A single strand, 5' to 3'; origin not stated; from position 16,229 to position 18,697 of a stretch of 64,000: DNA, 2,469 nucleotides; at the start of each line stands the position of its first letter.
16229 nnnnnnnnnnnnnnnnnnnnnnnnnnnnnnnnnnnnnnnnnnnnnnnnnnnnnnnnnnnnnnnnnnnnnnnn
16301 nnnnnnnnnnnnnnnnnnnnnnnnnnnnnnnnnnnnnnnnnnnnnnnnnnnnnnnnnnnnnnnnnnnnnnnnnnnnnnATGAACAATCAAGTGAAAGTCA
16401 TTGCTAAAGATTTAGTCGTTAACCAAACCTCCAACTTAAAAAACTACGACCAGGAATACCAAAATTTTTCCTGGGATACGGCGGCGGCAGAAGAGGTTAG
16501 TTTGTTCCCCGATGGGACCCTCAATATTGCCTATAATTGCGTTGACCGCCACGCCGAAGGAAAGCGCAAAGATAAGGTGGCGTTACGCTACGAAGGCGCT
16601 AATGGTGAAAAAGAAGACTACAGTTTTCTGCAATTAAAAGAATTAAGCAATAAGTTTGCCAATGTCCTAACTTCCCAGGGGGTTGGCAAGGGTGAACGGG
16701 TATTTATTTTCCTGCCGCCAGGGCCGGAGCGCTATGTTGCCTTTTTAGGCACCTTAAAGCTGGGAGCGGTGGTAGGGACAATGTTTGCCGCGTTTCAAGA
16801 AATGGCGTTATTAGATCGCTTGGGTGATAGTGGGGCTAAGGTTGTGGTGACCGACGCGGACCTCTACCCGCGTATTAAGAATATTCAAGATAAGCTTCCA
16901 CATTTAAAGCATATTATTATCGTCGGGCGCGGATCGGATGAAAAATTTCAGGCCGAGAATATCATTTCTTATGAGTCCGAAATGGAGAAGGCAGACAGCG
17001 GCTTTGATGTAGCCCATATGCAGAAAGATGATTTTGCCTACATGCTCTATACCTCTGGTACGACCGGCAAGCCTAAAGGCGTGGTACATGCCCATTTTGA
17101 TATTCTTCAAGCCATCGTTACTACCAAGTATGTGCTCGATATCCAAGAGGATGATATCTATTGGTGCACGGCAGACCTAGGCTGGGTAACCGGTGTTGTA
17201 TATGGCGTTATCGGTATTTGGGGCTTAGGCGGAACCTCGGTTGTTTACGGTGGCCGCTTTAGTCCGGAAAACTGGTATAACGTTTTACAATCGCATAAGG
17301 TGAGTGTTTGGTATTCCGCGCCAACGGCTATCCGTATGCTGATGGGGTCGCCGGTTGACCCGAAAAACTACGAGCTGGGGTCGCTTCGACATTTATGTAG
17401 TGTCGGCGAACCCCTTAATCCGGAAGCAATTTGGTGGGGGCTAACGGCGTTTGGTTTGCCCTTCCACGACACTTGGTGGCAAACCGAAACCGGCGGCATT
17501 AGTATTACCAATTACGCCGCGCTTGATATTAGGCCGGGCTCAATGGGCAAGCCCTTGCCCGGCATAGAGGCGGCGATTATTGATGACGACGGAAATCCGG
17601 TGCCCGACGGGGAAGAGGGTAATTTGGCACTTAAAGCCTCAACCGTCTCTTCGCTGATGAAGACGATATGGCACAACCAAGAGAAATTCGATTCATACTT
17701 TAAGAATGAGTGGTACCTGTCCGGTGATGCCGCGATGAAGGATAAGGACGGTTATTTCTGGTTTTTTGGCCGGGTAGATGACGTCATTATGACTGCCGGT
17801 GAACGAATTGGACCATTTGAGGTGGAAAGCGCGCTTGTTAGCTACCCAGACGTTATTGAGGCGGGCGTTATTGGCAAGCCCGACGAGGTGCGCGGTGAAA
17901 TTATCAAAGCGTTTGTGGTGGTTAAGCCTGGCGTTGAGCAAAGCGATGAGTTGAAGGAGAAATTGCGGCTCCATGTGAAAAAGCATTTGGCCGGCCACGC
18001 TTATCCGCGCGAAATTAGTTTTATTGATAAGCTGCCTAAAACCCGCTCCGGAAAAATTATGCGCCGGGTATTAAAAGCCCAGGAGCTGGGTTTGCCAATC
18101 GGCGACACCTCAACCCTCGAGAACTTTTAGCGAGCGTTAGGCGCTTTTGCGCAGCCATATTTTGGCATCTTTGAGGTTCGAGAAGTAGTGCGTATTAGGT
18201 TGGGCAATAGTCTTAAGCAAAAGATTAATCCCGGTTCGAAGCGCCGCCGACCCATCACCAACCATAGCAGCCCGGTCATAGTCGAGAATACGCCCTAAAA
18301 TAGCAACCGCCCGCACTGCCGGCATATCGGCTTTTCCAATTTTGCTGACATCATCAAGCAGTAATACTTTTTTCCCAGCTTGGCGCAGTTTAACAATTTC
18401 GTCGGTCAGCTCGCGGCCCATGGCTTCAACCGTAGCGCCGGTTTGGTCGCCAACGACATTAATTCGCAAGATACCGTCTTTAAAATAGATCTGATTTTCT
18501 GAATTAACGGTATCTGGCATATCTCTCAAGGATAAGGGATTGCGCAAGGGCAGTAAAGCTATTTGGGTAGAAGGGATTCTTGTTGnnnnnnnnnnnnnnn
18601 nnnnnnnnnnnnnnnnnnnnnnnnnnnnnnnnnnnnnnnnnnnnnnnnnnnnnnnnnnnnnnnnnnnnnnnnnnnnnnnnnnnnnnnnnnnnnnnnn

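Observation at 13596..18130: Phosphoketolase fused to a C-terminal CoA-binding domain, translationally coupled to an AMP-forming acetyl-CoA synthetase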

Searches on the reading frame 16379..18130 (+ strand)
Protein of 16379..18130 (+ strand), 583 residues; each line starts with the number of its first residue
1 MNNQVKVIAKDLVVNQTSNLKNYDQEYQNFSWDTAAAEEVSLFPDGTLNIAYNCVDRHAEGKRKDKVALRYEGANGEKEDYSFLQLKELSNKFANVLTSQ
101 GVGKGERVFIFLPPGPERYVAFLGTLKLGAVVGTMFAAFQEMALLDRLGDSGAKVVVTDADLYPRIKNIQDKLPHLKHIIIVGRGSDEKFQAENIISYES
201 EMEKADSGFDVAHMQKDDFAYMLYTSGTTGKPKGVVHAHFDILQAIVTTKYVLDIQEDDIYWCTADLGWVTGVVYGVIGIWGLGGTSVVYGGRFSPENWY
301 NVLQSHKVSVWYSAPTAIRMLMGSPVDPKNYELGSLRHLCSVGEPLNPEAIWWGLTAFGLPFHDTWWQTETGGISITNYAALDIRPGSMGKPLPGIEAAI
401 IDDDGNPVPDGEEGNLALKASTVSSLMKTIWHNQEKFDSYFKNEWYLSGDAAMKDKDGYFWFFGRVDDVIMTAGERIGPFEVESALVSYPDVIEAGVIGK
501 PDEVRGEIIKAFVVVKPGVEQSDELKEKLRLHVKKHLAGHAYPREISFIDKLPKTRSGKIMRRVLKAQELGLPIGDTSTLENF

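Call 3: search_protein_families(library=pfam, proteins=[window:16379-18130:+], max_evalue=0.01)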
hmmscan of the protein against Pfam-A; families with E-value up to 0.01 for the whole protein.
window:16379-18130:+ (583 aa): 3 families
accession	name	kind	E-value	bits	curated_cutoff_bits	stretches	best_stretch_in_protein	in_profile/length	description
PF00501.34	AMP-binding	-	4.7e-84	282.8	29.9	1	57-423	3-379/384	AMP-binding enzyme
PF13193.12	AMP-binding_C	-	1.3e-25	90.5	24.5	1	481-559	1-76/76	AMP-binding enzyme C-terminal domain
PF16177.11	ACAS_N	-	0.0067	16.7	27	0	30-54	33-55/55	Acetyl-coenzyme A synthetase N-terminus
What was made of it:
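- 16379..18130 (+): acs: short (583 aa) Bacillus-AcsA-type AMP-forming acetate--CoA ligase; the catalytic Lys motif SGKIMRR is present. AMP-binding and AMP-binding_C domains (call 3).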

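Call 8: search_protein_families(library=ncbifam, proteins=[window:16379-18130:+], max_evalue=0.001)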
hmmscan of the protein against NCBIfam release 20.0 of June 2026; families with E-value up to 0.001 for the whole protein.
window:16379-18130:+ (583 aa): 108 families (the best 25 are shown)
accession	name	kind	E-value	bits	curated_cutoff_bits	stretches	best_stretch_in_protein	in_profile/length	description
NF003313.0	PRK04319.1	equivalog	4.1e-248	824.3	729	1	13-581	9-573/574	acetate--CoA ligase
NF001208.0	PRK00174.1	subfamily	3.9e-165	550.8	657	1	24-582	54-634/649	acetate--CoA ligase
TIGR02188.1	Ac_CoA_lig_AcsA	equivalog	8.9e-162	539.6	724.95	1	21-582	30-619/629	acetate--CoA ligase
NF047394.1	AcylCoAsynMbcS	equivalog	7.5e-128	427.4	850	1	49-569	13-520/525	acyl-CoA synthetase MbcS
NF007815.0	PRK10524.1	equivalog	3e-103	346.5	955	1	37-582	41-616/629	propionate--CoA ligase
NF004837.0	PRK06187.1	subfamily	1.8e-101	340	476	1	58-568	16-521/531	long-chain-fatty-acid--CoA ligase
TIGR02262.1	benz_CoA_lig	subfamily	2.9e-92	310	375.25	1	48-566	3-506/508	benzoate-CoA ligase family protein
TIGR02316.1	propion_prpE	equivalog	3.9e-89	300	827.4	1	39-582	42-615/628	propionate--CoA ligase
NF006181.0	PRK08314.1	subfamily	6.9e-74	249.1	705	1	64-569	38-554/563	long-chain-fatty-acid--CoA ligase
NF006182.0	PRK08316.1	subfamily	7.1e-72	242.6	663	1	57-568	18-516/523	fatty acyl-CoA synthetase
NF004808.0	PRK06155.1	equivalog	6.9e-71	239.1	722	1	78-569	44-522/542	ATP-dependent acyl-CoA ligase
NF002937.0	PRK03584.1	subfamily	2.8e-68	230.7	639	1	31-563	71-619/657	acetoacetate--CoA ligase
NF053567.1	HBDA_AROS1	equivalog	1.6e-66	224.8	1000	1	79-565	38-515/523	3-hydroxybenzoate--CoA ligase HbdA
NF005714.0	PRK07529.1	subfamily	2.4e-66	224.4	632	1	33-569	14-576/640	acyl-CoA synthetase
NF005947.1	PRK08008.1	equivalog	5.9e-66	223.1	651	1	62-566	19-518/518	crotonobetaine/carnitine-CoA ligase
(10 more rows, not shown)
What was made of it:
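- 16379..18130 (+): NF003313 equivalog at 824.3 bits against 729 (call 8).
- On AMP-forming acetyl-CoA synthetase (Acs/AcsA): NF003313 at 824.3 bits against 729 (call 8).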

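Call 10: search_solved_structures(query=window:16379-18127:+, max_evalue=1e-20)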
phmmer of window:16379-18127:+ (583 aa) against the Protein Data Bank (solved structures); distinct sequences matched with E-value up to 1e-20: 144 (the best 60 are shown).
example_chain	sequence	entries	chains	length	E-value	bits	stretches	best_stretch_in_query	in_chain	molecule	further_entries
9g79_B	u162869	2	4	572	1.5e-206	690.5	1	17-581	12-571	Acetyl-coenzyme A synthetase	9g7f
8rpk_A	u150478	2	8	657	9.4e-128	430.3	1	40-581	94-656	Acetate--CoA ligase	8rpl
2p2f_A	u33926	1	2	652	6.3e-117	394.5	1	39-580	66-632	Acetyl-coenzyme A synthetase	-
2p2m_A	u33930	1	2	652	6.5e-117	394.5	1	39-580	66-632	Acetyl-coenzyme A synthetase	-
5jrh_A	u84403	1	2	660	6.6e-117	394.5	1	39-580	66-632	Acetyl-coenzyme A synthetase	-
2p2q_A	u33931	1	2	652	9.8e-117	393.9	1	39-580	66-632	Acetyl-coenzyme A synthetase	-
2p20_A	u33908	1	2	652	1.8e-116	393.1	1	39-580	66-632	Acetyl-coenzyme A synthetase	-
2p2b_A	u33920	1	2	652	2.2e-116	392.8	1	39-580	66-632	Acetyl-coenzyme A synthetase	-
2p2j_A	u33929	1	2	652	4.2e-116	391.8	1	39-580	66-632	Acetyl-coenzyme A synthetase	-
1pg3_A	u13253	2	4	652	7e-116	391.1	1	39-580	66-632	acetyl-CoA synthetase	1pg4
7mmz_A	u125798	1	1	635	1.4e-104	353.8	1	39-567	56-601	Acetyl-coenzyme A synthetase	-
7kdn_A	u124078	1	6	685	2.4e-102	346.4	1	19-581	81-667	Acetyl-coenzyme A synthetase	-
11km_A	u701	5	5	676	5.9e-102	345.1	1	18-580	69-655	Acetyl-coenzyme A synthetase | Probable acetyl-coenzyme A synthetase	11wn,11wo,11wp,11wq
7kq6_A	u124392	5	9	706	2.5e-98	333.1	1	22-580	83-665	Acetyl-coenzyme A synthetase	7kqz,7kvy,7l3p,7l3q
7kcp_A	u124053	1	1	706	2.7e-98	333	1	22-580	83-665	Acetyl-coenzyme A synthetase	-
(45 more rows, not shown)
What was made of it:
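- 16379..18130 (+): PDB 9g79 E 1.5e-206 (call 10).
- On AMP-forming acetyl-CoA synthetase (Acs/AcsA): 9g79 AcsA E 1.5e-206 (call 10).
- Checked: The downstream gene passes the NCBIfam acetate--CoA ligase equivalog NF003313 (824 bits against 729), and its best solved relative is the 572-aa AcsA 9g79 (calls 8, 10).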

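Call 67: find_homologous_proteins(query=window:16379-18127:+, max_evalue=1e-50)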
Query window:16379-18127:+ (583 aa): 8000 proteins with E <= 1e-50 among 8000 candidates; the best 120 are listed.
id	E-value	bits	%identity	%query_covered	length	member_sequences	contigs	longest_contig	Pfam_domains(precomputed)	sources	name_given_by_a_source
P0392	0.0e+0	1146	84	100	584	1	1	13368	PF00501.35,PF13193.13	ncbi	-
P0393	0.0e+0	1121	81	100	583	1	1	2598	PF00501.35,PF13193.13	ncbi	-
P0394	0.0e+0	1118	81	100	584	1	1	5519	PF00501.35,PF13193.13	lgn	-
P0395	0.0e+0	1111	83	100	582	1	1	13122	PF00501.35,PF13193.13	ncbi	ncbi:MAG TPA: acetate--CoA ligase [Candidatus Saccharimonadia bacterium]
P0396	0.0e+0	1076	79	100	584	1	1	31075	PF00501.35,PF13193.13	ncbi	-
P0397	0.0e+0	1069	79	100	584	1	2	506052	PF00501.35,PF13193.13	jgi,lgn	jgi:acetyl-CoA synthetase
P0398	0.0e+0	1061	79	97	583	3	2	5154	PF00501.35,PF13193.13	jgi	jgi:acetyl-CoA synthetase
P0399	0.0e+0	1060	78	100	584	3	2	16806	PF00501.35,PF13193.13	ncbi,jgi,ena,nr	ncbi:MAG TPA: acetate--CoA ligase [Candidatus Dormibacteraeota bacterium]|nr:acetate--CoA ligase [Ca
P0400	0.0e+0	1056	78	100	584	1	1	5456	PF00501.35,PF13193.13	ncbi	-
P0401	0.0e+0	1055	77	100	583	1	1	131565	PF00501.35,PF13193.13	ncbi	-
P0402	0.0e+0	1051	78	100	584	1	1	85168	PF00501.35,PF13193.13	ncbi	-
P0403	0.0e+0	1049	79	97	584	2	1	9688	PF00501.35,PF13193.13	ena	-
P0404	0.0e+0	1046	77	100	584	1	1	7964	PF00501.35,PF13193.13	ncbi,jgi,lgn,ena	ncbi:MAG TPA: acetate--CoA ligase [Candidatus Saccharimonadales bacterium]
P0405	0.0e+0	1041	77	100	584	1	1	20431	PF00501.35,PF13193.13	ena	-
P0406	0.0e+0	1041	77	100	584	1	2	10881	PF00501.35,PF13193.13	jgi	jgi:acetyl-CoA synthetase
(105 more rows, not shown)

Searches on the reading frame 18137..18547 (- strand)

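Call 3: search_protein_families(library=pfam, proteins=[window:18137-18547:-], max_evalue=0.01)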
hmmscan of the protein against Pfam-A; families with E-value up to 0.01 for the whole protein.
window:18137-18547:- (136 aa): 2 families
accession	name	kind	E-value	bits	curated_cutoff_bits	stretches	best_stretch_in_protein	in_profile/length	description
PF11964.13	SpoIIAA-like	-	3.2e-06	28.3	25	1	26-133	1-106/106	SpoIIAA-like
PF25056.1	DUF7793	-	0.0082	16.6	26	1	21-134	2-111/113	Domain of unknown function (DUF7793)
